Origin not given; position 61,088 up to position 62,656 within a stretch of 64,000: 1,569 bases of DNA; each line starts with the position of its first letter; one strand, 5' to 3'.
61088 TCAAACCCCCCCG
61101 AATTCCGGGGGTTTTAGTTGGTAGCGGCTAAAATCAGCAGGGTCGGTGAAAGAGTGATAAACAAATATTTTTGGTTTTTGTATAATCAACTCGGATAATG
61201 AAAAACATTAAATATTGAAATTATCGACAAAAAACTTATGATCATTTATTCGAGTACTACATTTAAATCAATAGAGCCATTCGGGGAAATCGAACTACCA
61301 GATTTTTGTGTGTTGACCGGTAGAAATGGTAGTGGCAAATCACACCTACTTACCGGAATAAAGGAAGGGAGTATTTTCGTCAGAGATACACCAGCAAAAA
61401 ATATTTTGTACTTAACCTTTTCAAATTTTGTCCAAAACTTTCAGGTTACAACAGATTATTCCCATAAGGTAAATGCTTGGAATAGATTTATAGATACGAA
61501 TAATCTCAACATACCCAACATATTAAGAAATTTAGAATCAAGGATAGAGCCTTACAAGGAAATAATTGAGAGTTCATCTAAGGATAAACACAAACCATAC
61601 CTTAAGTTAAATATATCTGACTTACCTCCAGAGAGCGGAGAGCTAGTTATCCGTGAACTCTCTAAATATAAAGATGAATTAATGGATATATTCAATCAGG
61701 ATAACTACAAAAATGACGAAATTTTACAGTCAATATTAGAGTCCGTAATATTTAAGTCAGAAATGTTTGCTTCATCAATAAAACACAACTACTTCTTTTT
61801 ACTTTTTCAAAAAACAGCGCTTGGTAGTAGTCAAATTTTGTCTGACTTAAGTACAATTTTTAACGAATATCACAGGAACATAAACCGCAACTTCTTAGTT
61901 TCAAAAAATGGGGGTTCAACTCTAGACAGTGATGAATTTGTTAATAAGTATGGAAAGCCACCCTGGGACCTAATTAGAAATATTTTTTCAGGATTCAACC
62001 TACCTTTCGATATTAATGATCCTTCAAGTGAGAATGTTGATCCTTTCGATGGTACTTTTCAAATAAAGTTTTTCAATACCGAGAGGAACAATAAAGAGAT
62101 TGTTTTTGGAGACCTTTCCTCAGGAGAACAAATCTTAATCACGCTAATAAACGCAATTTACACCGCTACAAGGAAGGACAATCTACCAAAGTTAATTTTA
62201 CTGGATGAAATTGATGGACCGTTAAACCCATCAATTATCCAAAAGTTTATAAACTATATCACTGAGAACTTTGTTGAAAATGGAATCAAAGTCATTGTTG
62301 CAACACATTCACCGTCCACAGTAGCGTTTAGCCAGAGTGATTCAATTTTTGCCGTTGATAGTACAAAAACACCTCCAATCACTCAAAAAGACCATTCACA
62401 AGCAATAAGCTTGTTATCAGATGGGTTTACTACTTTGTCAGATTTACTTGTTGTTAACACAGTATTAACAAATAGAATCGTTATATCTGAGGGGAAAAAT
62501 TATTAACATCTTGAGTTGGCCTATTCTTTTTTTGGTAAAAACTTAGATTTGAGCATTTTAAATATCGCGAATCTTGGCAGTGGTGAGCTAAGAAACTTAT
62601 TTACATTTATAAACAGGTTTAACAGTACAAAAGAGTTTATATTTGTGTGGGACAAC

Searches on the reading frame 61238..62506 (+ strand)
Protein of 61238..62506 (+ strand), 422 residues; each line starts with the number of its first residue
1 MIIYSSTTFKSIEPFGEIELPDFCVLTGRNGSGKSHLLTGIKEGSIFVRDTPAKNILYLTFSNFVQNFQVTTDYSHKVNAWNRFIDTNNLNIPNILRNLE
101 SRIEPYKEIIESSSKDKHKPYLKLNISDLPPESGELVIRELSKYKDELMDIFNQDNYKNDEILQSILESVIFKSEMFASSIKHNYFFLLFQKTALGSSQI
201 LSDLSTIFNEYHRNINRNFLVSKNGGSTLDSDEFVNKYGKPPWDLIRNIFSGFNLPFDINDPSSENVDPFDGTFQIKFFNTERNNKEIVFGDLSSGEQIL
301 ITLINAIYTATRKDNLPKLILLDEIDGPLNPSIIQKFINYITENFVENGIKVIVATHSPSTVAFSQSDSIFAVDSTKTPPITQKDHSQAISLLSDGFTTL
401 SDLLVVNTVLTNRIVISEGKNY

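Call 40: search_protein_families(library=ncbifam, proteins=[window:61238-62506:+], max_evalue=0.001)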
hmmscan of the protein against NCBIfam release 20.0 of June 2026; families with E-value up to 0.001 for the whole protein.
window:61238-62506:+ (422 aa): 15 families
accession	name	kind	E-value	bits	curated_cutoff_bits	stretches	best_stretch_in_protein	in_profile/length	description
TIGR04435.1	restrict_AAA_1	hypoth_equivalog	4.3e-08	32.3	300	1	279-376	384-484/568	restriction system-associated AAA family ATPase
TIGR02673.1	FtsE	equivalog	4.3e-07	29.8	264.85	1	291-363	136-201/214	cell division ATP-binding protein FtsE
NF007601.2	PRK10247.1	equivalog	7.8e-06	25.5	292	0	286-362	125-195/204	iron efflux ABC transporter ATP-binding subunit FetA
TIGR03608.1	L_ocin_972_ABC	subfamily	2.7e-05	23.7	254.85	0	278-362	121-197/206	putative bacteriocin export ABC transporter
TIGR03410.1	urea_trans_UrtE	equivalog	3.3e-05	23.5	285.8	0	287-375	126-207/230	urea ABC transporter ATP-binding subunit UrtE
NF010068.0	PRK13548.1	equivalog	5.8e-05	22.3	261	0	290-358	135-202/261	heme ABC transporter ATP-binding protein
NF041760.1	PtuA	equivalog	0.00014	20.9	500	0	283-374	335-432/524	retron Ec78 anti-phage system effector ATPase PtuA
TIGR03740.1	galliderm_ABC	subfamily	0.00026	20.7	309.75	0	315-363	141-188/223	lantibiotic protection ABC transporter ATP-binding subunit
TIGR04520.1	ECF_ATPase_1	equivalog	0.00035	20.1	315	0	317-377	155-213/269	energy-coupling factor transporter ATPase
NF040873.1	AztA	equivalog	0.00038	20.1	220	0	21-41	18-38/191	zinc ABC transporter ATP-binding protein AztA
NF047739.1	antiphage_MADS3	equivalog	0.00046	19.4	420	0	8-38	9-38/427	methylation-associated defense system AAA family ATPase MAD3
TIGR04521.1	ECF_ATPase_2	equivalog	0.00077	18.6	330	0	317-373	163-218/279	energy-coupling factor transporter ATPase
NF045487.1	ASRP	equivalog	0.00079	18.1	300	0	284-359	519-592/593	archaea-specific SMC-related protein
TIGR00362.1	DnaA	equivalog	0.00081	18.6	343.9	0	26-71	142-185/437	chromosomal replication initiator protein DnaA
TIGR03864.1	PQQ_ABC_ATP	hypoth_equivalog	0.00082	18.9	302.25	0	317-362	151-196/236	ABC transporter, ATP-binding subunit, PQQ-dependent alcohol dehydrogenase system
